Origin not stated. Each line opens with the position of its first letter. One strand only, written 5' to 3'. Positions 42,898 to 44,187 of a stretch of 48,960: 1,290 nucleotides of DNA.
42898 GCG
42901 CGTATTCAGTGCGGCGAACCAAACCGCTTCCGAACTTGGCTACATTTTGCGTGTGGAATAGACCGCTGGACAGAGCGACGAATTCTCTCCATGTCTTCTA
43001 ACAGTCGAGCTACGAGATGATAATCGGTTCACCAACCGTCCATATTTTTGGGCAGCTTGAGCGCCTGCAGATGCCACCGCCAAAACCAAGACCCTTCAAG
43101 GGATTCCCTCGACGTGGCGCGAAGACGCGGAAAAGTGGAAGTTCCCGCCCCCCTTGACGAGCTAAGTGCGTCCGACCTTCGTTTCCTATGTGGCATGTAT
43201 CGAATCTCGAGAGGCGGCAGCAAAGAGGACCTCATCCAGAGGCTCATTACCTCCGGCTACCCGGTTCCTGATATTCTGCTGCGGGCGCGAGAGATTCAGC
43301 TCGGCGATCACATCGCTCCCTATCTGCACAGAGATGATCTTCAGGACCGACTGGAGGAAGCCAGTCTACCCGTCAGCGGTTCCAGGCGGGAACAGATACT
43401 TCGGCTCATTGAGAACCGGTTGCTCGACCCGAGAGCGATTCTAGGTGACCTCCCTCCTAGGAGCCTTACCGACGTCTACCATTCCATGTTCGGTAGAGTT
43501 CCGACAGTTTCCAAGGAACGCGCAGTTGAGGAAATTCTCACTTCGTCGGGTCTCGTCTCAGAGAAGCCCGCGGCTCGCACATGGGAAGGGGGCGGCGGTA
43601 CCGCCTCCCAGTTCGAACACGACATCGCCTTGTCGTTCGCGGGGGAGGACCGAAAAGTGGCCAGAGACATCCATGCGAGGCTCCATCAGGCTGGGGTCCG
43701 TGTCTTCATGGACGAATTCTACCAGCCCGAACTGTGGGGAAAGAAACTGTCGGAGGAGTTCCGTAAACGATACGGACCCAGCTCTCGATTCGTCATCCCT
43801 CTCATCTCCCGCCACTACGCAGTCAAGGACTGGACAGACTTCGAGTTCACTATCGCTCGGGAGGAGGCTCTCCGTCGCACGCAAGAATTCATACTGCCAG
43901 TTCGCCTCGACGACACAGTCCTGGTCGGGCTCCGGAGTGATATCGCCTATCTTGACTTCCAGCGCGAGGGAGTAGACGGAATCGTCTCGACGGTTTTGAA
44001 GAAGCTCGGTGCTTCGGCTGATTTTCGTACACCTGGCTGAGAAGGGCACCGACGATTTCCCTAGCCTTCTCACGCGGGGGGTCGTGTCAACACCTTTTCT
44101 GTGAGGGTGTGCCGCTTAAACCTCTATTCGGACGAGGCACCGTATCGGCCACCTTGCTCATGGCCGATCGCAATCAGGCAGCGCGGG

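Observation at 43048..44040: Stand-alone SAP-SAP-TIR protein at the edge of the low-G+C island: candidate single-gene DNA-sensing NADase defence effector in an archaeon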

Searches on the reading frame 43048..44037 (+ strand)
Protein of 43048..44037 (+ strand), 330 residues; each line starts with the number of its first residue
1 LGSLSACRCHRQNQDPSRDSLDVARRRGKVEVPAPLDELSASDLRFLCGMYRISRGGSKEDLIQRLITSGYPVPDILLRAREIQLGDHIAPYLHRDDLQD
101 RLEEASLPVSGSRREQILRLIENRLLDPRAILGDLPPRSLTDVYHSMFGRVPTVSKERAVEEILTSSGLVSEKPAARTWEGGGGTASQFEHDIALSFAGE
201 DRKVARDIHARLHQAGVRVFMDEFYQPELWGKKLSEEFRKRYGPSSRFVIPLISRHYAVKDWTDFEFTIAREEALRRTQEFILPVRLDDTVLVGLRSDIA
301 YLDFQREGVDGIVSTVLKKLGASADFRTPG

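Call 4: search_protein_families(library=pfam, proteins=[window:43048-44037:+], max_evalue=1)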
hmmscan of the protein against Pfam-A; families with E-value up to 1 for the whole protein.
window:43048-44037:+ (330 aa): 5 families
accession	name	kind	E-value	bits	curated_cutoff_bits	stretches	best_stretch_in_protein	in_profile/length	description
PF13676.11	TIR_2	-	1.2e-16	61.7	28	1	193-306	1-110/122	TIR domain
PF02037.33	SAP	-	7.2e-07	29.1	23.9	1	37-67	3-33/37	SAP domain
PF01582.25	TIR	-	0.00028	21.2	21.3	1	195-285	6-94/179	TIR domain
PF05157.20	MshEN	-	0.098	13.1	23.1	0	28-68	41-81/90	MshEN domain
PF18953.6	SAP_new25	-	0.1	12.7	26.3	0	43-67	12-36/51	SAP domain-containing new25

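Call 5: search_protein_families(library=padloc, proteins=[window:43048-44037:+], max_evalue=1)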
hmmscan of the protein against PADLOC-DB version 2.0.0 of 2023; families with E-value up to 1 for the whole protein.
window:43048-44037:+ (330 aa): 6 families
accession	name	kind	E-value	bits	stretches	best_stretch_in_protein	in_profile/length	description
PDLC05062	PDC-S66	-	5.8e-11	40.4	1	186-285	144-240/282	-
PDLC02421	Aga_TIR-PNTD1-PNTD2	-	1.2e-05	22.7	1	195-307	8-120/430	Class I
PDLC00436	ThsB1|ThsB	-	0.0055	14.2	1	188-272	33-118/183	TIR-like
PDLC02962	RT-TIR_XII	-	0.0066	13.3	1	191-290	346-443/478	single gene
PDLC02403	Aga_TIR-PNTD1-PNTD2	-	0.0072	13.4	1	200-312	13-124/443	Class I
PDLC02416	Aga_REase-TIR-PNTD1-PNTD2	-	0.02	11.6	1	191-320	155-278/572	Class I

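Call 6: search_protein_families(library=ncbifam, proteins=[window:43048-44037:+], max_evalue=1)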
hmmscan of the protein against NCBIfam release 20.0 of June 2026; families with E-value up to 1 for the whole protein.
window:43048-44037:+ (330 aa): 1 family
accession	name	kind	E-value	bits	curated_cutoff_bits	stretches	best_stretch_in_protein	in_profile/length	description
NF042941.1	Retron_TIR_antiphage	equivalog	2.7e-09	36.4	600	1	190-290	339-437/464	TIR domain-containing anti-phage reverse transcriptase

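Call 8: find_homologous_proteins(query=window:43048-44037:+)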
Query window:43048-44037:+ (330 aa): 363 proteins with E <= 0.001 among 5906 candidates; the best 120 are listed.
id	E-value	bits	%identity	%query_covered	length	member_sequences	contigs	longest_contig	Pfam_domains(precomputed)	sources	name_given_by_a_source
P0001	8.2e-200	681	100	93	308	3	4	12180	PF02037.34,PF13676.12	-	-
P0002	2.3e-143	495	74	93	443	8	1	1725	PF13676.12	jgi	-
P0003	4.4e-141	488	76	87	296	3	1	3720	PF02037.34,PF13676.12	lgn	-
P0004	2.1e-138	479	67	98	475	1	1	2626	PF13676.12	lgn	-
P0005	6.2e-131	454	72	93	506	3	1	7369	PF02037.34,PF13676.12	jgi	-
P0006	1.3e-129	450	67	92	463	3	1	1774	PF13676.12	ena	-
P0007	9.3e-128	444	69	86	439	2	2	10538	PF13676.12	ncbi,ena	-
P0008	1.2e-126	440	69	86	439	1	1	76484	PF13676.12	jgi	jgi:hypothetical protein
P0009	2.2e-126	439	70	89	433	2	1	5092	PF13676.12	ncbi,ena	-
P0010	5.8e-125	435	73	83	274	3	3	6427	PF02037.34,PF13676.12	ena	-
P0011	4.1e-113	396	67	82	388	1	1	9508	PF13676.12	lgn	-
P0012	1.7e-111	391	67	85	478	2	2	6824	PF02037.34,PF13676.12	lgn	-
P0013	8.2e-98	346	56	88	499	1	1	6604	PF02037.34,PF13676.12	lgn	-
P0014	1.2e-97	345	55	90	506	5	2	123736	PF02037.34,PF13676.12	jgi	-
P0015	3.2e-95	337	55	88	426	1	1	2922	PF02037.34,PF13676.12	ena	-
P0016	5.4e-95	336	51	95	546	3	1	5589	PF02037.34,PF13676.12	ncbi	-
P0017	4.5e-93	330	51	90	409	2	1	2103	PF02037.34,PF13676.12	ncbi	-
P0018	3.7e-92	327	52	90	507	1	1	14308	PF02037.34,PF13676.12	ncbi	-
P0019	7.7e-88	313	55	82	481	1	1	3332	PF02037.34,PF13676.12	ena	-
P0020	8.9e-86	306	53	88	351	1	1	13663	PF01582.26,PF13676.12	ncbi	-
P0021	2.1e-83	298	51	90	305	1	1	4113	PF02037.34,PF13676.12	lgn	-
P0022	7.2e-83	296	52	85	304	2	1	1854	PF02037.34,PF13676.12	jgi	-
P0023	7.9e-83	296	51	90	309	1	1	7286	PF02037.34,PF13676.12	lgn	-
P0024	4.0e-82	294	51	89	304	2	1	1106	PF01582.26,PF13676.12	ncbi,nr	ncbi:MAG: hypothetical protein AUG74_04930 [Bacteroidetes bacterium 13_1_20CM_4_60_6]|nr:MAG: hypoth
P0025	1.0e-80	289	50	88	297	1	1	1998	PF01582.26,PF13676.12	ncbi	-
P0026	2.6e-80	288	48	90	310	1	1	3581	PF02037.34,PF13676.12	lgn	-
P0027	7.5e-79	283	48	90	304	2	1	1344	PF02037.34,PF13676.12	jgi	-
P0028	1.8e-78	282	49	90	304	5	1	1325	PF01582.26,PF13676.12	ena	-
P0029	2.4e-77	278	50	86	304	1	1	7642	PF02037.34,PF01582.26,PF13676.12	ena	-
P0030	7.8e-77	277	49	90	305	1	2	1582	PF13676.12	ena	-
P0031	8.5e-76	273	68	56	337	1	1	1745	PF13676.12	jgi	jgi:hypothetical protein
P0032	2.0e-74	269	48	85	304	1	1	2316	PF13676.12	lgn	-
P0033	1.8e-73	266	47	88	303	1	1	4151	PF13676.12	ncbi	-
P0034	2.9e-72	262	46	90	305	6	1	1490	PF01582.26,PF13676.12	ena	-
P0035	2.9e-71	258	49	83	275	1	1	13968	PF13676.12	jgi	jgi:hypothetical protein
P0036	3.5e-60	222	38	86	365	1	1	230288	PF13676.12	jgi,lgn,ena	-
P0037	1.5e-59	220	36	87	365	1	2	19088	PF01582.26,PF13676.12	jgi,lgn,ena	jgi:hypothetical protein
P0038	6.0e-49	185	65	41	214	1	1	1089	PF13676.12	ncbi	-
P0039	2.9e-48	183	62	40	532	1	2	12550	PF13676.12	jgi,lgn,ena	-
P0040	6.3e-48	182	59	42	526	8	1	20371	PF00708.25,PF13676.12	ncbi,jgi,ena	-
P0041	7.8e-48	181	63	42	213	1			PF13676.12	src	-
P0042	9.7e-47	178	33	94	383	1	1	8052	PF13676.12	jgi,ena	-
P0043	2.1e-46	177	34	90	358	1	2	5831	PF13676.12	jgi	jgi:hypothetical protein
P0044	2.4e-46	176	58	41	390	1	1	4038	PF13676.12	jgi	-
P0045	3.1e-46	176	59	42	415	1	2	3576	PF13676.12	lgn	-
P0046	3.3e-46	176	58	42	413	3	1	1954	PF13676.12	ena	-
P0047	5.2e-46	175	58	42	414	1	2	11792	PF13676.12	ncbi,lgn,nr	ncbi:MAG: TIR domain-containing protein [Candidatus Thermoplasmatota archaeon]|nr:TIR domain-contain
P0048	5.9e-46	175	59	39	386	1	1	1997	PF13676.12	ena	-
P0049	1.3e-45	174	46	55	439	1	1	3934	PF02933.24,PF02359.25,PF13676.12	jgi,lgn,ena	-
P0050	1.6e-45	174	60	40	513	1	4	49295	PF13676.12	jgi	jgi:hypothetical protein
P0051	1.9e-45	173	59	39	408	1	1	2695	PF13676.12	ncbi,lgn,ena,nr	ncbi:MAG: TIR domain-containing protein [Nitrospiraceae bacterium]|nr:TIR domain-containing protein 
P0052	4.3e-45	172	49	56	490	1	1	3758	PF24391.2,PF13676.12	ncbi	-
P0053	5.6e-45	172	57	40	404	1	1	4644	PF13768.13,PF00092.35,PF13519.13,PF13676.12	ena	-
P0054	5.7e-45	172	58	39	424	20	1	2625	PF13676.12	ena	-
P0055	8.0e-45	171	56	44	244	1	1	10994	PF13676.12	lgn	-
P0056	9.9e-45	171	55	42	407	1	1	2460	PF13676.12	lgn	-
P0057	1.0e-44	171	55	44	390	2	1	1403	PF13676.12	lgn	-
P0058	1.5e-44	171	32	89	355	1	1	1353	PF13676.12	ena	-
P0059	1.6e-44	170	60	42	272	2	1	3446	PF13676.12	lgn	-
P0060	1.8e-44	170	55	44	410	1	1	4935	PF13676.12,PF13646.13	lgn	-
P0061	2.2e-44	170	55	40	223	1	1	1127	PF13676.12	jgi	jgi:hypothetical protein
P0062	2.4e-44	170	33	88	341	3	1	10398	PF13676.12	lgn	-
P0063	2.5e-44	170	57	41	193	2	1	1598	PF01582.26,PF13676.12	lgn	-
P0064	3.9e-44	169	55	43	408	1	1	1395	PF13676.12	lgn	-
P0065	4.1e-44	169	33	89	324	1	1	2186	PF13676.12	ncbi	-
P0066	5.0e-44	169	59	40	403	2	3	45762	PF13676.12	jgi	-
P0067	5.7e-44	169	56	40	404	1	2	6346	PF13676.12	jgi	jgi:hypothetical protein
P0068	7.3e-44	168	52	40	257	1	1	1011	PF13676.12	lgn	-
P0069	8.4e-44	168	56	40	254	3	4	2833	PF13676.12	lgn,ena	-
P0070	9.5e-44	168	42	62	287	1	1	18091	PF01582.26,PF13676.12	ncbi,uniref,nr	ncbi:hypothetical protein A2Z22_01940 [Candidatus Woesebacteria bacterium RBG_16_34_12]|uniref:TIR d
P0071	1.2e-43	168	32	89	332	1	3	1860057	PF13676.12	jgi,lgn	jgi:hypothetical protein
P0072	1.9e-43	167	53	43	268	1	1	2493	PF13676.12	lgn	-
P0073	1.9e-43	167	57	42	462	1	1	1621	PF13676.12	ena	-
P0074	2.5e-43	167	58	41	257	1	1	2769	PF10083.15,PF13676.12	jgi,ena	-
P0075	3.3e-43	166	54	48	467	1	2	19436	PF13676.12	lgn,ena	-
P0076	4.5e-43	166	53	45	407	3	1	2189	PF13676.12,PF13646.13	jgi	-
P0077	5.0e-43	166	56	40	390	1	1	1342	PF13676.12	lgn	-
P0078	5.6e-43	165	58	40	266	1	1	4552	PF13676.12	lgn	-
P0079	6.4e-43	165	56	43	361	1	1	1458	PF01582.26,PF13676.12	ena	-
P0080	7.9e-43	165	57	41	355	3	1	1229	PF01582.26,PF13676.12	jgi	jgi:hypothetical protein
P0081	1.2e-42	164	53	42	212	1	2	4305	PF01582.26,PF13676.12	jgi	jgi:hypothetical protein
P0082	1.3e-42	164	53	44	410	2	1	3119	PF13676.12,PF13646.13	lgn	-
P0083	1.9e-42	164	56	43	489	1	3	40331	PF13676.12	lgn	-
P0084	1.9e-42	164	53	44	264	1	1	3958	PF13676.12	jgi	jgi:TIR domain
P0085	2.6e-42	163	57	41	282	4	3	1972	PF01582.26,PF13676.12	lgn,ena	-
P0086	3.6e-42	163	31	89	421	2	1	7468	PF13676.12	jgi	-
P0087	3.9e-42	163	38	64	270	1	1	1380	PF13676.12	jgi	-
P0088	4.0e-42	163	52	44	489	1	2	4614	PF13676.12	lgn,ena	-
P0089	4.2e-42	163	54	41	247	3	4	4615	PF01582.26,PF13676.12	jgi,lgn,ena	-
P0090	4.5e-42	162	58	42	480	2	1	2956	PF13676.12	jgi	jgi:hypothetical protein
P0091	5.4e-42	162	53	43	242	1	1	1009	PF13676.12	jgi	jgi:hypothetical protein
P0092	1.2e-41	161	54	41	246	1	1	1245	PF13676.12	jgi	jgi:hypothetical protein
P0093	1.3e-41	161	58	39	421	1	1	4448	PF13676.12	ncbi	-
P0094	2.6e-41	160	55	43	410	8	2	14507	PF13676.12,PF13646.13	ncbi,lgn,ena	-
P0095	3.7e-41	159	33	87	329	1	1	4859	PF13676.12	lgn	-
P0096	6.3e-41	159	52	43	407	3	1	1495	PF13676.12,PF13646.13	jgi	-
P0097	8.1e-41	158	53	41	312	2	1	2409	PF13676.12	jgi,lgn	jgi:hypothetical protein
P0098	1.0e-40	158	54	41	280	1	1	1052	PF01582.26,PF13676.12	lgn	-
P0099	1.1e-40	158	56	42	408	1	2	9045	PF13676.12,PF13646.13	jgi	-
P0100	1.2e-40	158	48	48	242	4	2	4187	PF13676.12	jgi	jgi:hypothetical protein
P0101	1.4e-40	158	54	41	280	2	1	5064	PF01582.26,PF13676.12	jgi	jgi:3D (Asp-Asp-Asp) domain-containing protein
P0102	1.6e-40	157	50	45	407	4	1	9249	PF13676.12,PF13646.13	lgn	-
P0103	4.4e-40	156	54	41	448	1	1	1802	PF13676.12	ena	-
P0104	5.8e-40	155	31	88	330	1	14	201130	PF13676.12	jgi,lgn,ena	jgi:hypothetical protein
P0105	9.0e-40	155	53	41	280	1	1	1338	PF01582.26,PF13676.12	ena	-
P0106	1.4e-39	154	54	42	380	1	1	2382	PF13676.12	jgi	-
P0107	1.5e-39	154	51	44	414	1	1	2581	PF13676.12,PF13646.13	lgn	-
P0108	2.8e-39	153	52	40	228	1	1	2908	PF13676.12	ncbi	-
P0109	5.7e-39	152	52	41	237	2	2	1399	PF13676.12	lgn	-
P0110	6.1e-39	152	53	40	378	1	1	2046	PF01582.26,PF13676.12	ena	-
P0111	1.8e-38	151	42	41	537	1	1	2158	PF13676.12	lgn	-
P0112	2.8e-38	150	55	42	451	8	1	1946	PF13676.12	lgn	-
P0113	3.3e-38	150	48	48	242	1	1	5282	PF13676.12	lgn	-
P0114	6.3e-38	149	54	41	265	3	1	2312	PF01582.26,PF13676.12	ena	-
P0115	1.2e-36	145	34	70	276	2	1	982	PF13676.12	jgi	jgi:hypothetical protein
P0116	1.4e-36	144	48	48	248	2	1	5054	PF13676.12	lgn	-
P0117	2.8e-36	143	53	39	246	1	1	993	PF13676.12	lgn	-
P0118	3.3e-36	143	53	39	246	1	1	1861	PF13676.12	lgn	-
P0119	4.5e-36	143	51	41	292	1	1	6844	PF13676.12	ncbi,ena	-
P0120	3.3e-35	140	52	38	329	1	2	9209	PF13676.12,PF18864.7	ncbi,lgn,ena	-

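Call 10: search_solved_structures(query=window:43048-44037:+, max_evalue=1, show_alignments=3)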
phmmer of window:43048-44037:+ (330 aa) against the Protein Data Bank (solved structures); distinct sequences matched with E-value up to 1: 8.
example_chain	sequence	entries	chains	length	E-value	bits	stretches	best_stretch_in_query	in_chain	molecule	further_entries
7uxr_A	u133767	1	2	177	4.7e-06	29.2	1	180-273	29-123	TIR domain protein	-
8g83_A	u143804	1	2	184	1.3e-05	27.7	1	181-272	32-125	NAD(+) hydrolase AbTIR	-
7uwg_A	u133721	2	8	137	0.00035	23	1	188-272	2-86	Molecular chaperone Tir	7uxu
3h16_A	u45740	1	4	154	0.0011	21.4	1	186-268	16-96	TIR protein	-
3jrn_A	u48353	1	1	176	0.066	15.5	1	189-267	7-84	AT1G72930 protein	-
4lqc_A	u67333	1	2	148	0.096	15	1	188-267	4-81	TcpB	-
4c7m_A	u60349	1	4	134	0.11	14.9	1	192-267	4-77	Toll/interleukin-1 receptor domain-containing protein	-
7vu8_B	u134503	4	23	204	0.16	14.3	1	181-285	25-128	Flax rust resistance protein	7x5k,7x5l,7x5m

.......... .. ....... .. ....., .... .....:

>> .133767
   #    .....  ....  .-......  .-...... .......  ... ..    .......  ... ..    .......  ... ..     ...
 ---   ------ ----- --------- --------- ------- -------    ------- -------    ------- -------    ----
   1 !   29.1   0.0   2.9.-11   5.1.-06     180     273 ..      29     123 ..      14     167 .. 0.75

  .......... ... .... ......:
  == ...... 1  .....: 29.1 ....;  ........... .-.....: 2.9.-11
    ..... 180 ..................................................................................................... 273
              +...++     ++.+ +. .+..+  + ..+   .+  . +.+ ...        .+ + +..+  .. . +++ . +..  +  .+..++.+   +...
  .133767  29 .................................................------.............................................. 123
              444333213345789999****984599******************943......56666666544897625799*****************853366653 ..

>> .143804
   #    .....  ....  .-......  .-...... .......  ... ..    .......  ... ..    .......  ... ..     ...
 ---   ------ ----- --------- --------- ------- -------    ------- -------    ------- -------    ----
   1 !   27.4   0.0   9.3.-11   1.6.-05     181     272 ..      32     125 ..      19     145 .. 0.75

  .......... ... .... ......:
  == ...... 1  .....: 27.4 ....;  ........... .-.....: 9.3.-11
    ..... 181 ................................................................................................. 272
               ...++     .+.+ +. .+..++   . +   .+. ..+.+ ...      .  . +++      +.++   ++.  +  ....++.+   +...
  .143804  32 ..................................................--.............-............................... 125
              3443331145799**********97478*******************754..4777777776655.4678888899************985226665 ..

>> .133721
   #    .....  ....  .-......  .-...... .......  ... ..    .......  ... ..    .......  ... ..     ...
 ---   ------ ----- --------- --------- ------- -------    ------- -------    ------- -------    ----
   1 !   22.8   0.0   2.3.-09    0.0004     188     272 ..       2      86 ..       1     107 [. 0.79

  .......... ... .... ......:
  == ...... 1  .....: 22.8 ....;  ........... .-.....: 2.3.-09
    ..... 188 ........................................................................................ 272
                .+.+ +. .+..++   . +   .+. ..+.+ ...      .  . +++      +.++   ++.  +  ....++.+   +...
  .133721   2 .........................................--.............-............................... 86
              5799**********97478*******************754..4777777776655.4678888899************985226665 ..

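Call 11: search_protein_families(library=pfam, proteins=[P0002, P0005, P0016, P0036, P0071, P0040, P0049, P0052], max_evalue=0.1)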
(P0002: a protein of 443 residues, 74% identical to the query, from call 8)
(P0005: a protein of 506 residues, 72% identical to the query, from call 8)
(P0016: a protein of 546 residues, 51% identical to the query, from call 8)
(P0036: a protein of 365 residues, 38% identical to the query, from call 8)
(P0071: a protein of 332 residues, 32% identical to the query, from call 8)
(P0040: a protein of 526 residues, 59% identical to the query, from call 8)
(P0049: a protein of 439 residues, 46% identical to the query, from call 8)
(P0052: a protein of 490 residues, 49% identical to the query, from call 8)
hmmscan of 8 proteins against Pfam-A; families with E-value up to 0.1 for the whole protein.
P0002 (443 aa): 3 families
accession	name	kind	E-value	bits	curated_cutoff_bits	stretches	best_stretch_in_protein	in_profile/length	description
PF13676.11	TIR_2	-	2e-16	61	28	1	170-283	1-110/122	TIR domain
PF02037.33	SAP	-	0.0029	17.6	23.9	1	20-45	8-33/37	SAP domain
PF08980.16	DUF1883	-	0.0042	17.4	26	1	380-437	30-85/89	Domain of unknown function (DUF1883)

P0005 (506 aa): 3 families
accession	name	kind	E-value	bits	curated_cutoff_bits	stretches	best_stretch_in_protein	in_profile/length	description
PF13676.11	TIR_2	-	7.4e-18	65.6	28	1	170-283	1-110/122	TIR domain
PF02037.33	SAP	-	2.4e-08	33.9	23.9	2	74-100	8-34/37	SAP domain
PF01582.25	TIR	-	0.0037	17.5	21.3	1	174-263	8-95/179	TIR domain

P0016 (546 aa): 5 families
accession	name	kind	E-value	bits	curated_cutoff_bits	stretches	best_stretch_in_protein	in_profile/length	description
PF13676.11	TIR_2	-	2.3e-14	54.4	28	1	207-320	1-110/122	TIR domain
PF02037.33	SAP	-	2.9e-09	36.8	23.9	2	110-139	5-34/37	SAP domain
PF21728.3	PADR1_N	-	0.036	14.9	25.7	1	108-137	24-53/60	PADR1, N-terminal helical domain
PF01582.25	TIR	-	0.051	13.8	21.3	1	205-302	2-97/179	TIR domain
PF21169.3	Fan1_SAP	-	0.063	13.7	27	0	50-84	2-37/64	Fanconi-associated nuclease 1, SAP subdomain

P0036 (365 aa): 2 families
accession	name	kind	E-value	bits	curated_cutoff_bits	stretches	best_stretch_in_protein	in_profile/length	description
PF13676.11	TIR_2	-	4.1e-17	63.2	28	1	215-329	1-111/122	TIR domain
PF01582.25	TIR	-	5.9e-05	23.4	21.3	1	222-309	13-96/179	TIR domain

P0071 (332 aa): 2 families
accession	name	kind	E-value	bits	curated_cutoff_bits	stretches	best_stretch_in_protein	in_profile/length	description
PF13676.11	TIR_2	-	6.6e-13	49.7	28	1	199-321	1-121/122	TIR domain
PF02037.33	SAP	-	0.087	12.9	23.9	0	16-38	2-24/37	SAP domain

P0040 (526 aa): 3 families
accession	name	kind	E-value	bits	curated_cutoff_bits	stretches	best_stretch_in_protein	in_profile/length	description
PF00708.24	Acylphosphatase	-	1e-19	71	22.5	1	65-148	2-85/85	Acylphosphatase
PF13676.11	TIR_2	-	5.8e-15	56.3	28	1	204-318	1-111/122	TIR domain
PF01582.25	TIR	-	0.0055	17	21.3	1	202-298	2-96/179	TIR domain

P0049 (439 aa): 5 families
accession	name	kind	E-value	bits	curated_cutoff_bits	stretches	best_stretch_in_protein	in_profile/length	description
PF02359.24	CDC48_N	-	3.7e-25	88.4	35.1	1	133-215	2-84/85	Cell division protein 48 (CDC48), N-terminal domain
PF13676.11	TIR_2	-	9.2e-15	55.7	28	1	311-424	1-110/122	TIR domain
PF02933.23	CDC48_2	-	1.3e-12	47.5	22.4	1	233-295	2-64/64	Cell division protein 48 (CDC48), domain 2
PF01582.25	TIR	-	0.00071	19.8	21.3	1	309-405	2-96/179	TIR domain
PF08922.17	DUF1905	-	0.094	13.3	24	0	140-167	54-78/81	Domain of unknown function (DUF1905)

P0052 (490 aa): 5 families
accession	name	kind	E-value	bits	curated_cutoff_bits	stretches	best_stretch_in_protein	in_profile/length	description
PF24391.1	HD-CE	-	8.8e-15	55.5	27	1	49-178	8-196/263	HD-CE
PF13676.11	TIR_2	-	1.4e-13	51.9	28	1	339-451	1-109/122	TIR domain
PF01966.28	HD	-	0.012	16.4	22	0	52-137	4-90/116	HD domain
PF18058.6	SbsC_C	-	0.054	14.3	27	0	346-396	75-122/131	SbsC C-terminal domain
PF01582.25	TIR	-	0.072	13.3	21.3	0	348-434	15-97/179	TIR domain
